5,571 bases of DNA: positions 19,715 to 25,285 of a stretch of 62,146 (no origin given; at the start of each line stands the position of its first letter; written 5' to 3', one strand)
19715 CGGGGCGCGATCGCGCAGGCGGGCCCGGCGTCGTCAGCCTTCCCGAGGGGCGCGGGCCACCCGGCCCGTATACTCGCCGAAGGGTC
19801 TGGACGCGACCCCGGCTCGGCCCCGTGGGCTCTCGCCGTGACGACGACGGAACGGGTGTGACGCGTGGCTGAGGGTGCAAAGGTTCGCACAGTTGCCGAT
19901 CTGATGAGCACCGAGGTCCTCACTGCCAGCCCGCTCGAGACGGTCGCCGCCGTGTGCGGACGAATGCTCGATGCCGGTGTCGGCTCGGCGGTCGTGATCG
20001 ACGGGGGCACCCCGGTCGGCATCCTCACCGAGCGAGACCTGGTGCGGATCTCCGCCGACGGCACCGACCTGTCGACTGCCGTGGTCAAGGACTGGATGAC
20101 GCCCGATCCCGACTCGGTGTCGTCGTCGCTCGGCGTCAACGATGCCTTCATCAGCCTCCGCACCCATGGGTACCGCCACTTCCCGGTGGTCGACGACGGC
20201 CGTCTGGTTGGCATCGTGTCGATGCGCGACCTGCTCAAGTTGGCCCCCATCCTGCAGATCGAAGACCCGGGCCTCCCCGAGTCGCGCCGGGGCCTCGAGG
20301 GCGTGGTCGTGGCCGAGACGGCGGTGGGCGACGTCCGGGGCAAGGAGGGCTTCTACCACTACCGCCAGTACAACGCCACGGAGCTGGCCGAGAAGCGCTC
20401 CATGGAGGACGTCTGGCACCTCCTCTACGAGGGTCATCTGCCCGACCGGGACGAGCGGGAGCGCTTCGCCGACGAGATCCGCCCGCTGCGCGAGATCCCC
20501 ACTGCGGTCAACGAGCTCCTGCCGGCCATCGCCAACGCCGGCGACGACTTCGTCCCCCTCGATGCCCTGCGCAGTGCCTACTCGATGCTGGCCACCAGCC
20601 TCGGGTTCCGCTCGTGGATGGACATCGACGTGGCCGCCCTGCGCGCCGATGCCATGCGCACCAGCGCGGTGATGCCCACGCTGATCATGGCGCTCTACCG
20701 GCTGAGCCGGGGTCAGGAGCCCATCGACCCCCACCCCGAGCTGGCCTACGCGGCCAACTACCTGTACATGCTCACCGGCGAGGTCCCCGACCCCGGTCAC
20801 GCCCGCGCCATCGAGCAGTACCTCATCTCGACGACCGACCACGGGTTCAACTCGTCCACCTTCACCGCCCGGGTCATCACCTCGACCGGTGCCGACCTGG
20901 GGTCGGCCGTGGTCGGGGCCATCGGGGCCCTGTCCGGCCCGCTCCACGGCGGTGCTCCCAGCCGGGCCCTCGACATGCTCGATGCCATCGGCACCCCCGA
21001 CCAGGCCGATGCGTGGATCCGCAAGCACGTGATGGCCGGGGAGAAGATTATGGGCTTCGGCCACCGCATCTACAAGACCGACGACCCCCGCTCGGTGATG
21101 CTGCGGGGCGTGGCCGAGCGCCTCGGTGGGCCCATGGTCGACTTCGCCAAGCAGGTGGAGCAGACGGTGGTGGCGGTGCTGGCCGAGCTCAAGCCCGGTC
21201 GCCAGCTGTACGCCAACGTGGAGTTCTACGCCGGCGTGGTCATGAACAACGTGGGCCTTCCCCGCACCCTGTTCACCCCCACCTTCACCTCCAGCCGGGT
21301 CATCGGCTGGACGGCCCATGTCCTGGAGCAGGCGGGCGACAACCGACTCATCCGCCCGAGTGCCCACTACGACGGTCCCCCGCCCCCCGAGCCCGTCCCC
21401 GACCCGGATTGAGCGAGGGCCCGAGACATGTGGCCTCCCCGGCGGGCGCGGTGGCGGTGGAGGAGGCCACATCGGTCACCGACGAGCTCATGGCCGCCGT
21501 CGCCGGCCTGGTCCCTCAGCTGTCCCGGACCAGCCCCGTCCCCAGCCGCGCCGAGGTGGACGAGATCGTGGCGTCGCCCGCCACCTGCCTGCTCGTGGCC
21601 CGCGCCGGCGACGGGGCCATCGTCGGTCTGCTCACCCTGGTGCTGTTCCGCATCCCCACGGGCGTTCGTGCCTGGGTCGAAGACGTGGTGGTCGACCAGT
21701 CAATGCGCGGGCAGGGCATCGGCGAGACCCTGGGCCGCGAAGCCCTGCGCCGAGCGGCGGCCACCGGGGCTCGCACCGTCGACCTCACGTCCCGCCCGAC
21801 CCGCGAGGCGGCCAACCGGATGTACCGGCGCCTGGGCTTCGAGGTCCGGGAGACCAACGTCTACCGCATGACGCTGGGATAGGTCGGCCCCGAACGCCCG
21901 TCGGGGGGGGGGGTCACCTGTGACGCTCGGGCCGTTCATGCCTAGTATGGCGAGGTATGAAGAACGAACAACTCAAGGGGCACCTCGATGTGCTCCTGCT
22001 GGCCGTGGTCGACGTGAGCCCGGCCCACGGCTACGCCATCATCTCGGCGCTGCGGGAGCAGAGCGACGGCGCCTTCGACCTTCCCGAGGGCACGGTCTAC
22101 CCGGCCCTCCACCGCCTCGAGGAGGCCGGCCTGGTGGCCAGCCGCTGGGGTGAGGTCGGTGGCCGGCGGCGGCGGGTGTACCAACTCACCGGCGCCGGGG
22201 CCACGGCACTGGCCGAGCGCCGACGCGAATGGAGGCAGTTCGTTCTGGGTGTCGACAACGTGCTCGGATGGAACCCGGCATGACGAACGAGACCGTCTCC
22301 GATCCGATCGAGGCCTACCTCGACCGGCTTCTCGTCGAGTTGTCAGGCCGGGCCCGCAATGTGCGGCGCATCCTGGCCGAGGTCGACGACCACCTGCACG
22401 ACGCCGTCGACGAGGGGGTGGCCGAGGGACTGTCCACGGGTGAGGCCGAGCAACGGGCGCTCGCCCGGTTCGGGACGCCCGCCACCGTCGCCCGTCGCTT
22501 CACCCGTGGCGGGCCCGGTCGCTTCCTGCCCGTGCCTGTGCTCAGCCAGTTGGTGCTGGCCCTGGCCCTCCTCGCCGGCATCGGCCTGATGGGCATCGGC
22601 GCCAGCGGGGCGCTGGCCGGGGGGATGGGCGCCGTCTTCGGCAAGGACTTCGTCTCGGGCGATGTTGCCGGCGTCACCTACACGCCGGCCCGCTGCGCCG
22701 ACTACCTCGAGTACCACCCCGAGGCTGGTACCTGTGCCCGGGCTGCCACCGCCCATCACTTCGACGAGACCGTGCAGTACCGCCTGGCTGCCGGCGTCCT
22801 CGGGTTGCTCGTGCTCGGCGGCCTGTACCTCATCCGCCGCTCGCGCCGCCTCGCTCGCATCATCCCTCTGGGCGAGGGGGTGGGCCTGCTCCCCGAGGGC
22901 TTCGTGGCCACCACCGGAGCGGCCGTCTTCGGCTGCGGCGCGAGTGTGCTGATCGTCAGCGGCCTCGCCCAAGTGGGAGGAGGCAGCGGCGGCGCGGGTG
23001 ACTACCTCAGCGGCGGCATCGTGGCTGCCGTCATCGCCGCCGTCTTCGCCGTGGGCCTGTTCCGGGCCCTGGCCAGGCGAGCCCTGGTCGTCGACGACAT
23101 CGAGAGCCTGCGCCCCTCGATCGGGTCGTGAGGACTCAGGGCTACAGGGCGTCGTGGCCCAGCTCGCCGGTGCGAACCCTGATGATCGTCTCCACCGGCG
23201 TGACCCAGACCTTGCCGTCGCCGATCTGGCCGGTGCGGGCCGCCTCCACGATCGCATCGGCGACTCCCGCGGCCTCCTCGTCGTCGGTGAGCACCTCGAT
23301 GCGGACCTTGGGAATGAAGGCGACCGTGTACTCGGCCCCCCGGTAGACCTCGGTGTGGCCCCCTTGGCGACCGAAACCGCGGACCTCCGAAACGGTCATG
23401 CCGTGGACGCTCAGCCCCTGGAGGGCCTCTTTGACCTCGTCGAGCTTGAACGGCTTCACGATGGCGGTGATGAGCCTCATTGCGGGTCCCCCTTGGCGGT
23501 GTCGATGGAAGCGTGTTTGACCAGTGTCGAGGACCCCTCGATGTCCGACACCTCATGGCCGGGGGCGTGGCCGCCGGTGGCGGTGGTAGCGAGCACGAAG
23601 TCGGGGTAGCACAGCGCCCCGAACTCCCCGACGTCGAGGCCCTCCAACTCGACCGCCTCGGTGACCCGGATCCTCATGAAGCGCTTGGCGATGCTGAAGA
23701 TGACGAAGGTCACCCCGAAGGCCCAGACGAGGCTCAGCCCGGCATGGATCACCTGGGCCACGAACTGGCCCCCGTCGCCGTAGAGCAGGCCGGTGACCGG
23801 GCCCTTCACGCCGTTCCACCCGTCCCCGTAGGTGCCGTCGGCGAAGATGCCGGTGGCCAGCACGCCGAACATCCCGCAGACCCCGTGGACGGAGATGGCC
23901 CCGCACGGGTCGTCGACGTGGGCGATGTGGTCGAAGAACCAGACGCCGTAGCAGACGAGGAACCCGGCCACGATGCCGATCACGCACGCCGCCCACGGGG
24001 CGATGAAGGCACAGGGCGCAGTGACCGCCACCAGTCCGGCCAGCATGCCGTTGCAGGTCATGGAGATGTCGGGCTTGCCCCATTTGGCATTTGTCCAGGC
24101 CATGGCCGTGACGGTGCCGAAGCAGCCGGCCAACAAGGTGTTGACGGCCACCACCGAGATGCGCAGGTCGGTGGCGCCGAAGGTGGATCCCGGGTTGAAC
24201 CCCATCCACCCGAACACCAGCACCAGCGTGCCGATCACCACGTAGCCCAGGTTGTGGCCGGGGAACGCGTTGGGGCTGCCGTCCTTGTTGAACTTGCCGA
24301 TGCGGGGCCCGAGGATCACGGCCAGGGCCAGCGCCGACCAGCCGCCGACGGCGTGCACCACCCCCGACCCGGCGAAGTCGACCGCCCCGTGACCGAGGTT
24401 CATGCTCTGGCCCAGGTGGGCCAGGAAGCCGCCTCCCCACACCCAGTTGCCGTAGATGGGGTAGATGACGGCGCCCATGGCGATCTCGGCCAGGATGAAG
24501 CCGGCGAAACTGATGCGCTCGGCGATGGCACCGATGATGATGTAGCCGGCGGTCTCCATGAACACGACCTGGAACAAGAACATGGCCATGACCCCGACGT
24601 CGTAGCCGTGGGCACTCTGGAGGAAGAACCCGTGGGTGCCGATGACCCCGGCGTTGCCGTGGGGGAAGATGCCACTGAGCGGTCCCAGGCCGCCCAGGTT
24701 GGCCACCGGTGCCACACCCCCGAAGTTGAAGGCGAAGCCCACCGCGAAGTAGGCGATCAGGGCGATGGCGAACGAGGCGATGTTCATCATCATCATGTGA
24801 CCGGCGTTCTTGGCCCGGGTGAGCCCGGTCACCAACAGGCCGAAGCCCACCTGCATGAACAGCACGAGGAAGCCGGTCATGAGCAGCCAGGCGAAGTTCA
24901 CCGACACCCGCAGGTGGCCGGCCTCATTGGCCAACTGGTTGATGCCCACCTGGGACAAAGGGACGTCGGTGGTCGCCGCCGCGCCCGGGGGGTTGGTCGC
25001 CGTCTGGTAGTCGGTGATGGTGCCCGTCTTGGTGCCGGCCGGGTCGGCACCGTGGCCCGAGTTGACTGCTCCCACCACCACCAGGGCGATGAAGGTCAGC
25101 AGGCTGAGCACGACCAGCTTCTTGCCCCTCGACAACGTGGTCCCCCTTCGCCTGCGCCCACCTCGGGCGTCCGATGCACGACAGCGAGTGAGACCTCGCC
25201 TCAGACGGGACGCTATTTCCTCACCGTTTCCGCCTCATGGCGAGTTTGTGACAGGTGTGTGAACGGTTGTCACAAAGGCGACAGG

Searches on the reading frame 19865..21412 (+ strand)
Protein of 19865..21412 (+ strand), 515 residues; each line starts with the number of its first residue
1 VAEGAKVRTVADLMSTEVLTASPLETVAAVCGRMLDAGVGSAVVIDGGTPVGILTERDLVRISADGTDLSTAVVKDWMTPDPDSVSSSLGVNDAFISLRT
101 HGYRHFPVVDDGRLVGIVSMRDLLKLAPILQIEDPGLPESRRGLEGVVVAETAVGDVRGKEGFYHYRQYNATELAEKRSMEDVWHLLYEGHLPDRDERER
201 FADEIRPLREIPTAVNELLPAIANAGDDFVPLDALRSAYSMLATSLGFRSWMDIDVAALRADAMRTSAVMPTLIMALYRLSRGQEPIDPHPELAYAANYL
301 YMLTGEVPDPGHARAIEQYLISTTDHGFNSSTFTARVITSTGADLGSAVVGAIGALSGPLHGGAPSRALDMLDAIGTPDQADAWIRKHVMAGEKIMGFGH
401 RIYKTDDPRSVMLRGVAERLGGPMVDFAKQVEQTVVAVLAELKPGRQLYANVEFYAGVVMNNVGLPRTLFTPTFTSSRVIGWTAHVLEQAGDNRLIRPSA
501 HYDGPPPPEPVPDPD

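Call 30: search_protein_families(library=pfam, max_evalue=0.00001, proteins=[window:19865-21412:+])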
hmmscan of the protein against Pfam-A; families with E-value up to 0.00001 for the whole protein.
window:19865-21412:+ (515 aa): 2 families
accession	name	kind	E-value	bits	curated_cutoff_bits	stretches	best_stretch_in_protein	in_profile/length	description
PF00285.26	Citrate_synt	-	2.4e-112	376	27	1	143-499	1-357/357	Citrate synthase, C-terminal domain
PF00571.33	CBS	-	1e-25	90.2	24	2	74-126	1-54/57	CBS domain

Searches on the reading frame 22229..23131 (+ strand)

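Call 30: search_protein_families(library=pfam, max_evalue=0.00001, proteins=[window:22229-23131:+])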
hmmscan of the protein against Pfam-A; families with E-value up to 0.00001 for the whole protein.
window:22229-23131:+ (300 aa): 1 family
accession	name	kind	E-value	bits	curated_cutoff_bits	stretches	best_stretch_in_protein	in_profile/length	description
PF22564.2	HAAS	-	1.1e-09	39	27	1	29-89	1-54/55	HAAS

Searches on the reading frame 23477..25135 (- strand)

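Call 30: search_protein_families(library=pfam, max_evalue=0.00001, proteins=[window:23477-25135:-])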
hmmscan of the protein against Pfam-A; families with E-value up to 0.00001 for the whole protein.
window:23477-25135:- (552 aa): 1 family
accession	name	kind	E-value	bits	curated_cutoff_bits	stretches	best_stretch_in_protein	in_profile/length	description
PF00909.26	Ammonium_transp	-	8.2e-108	361.1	23.2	1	82-507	1-396/399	Ammonium Transporter Family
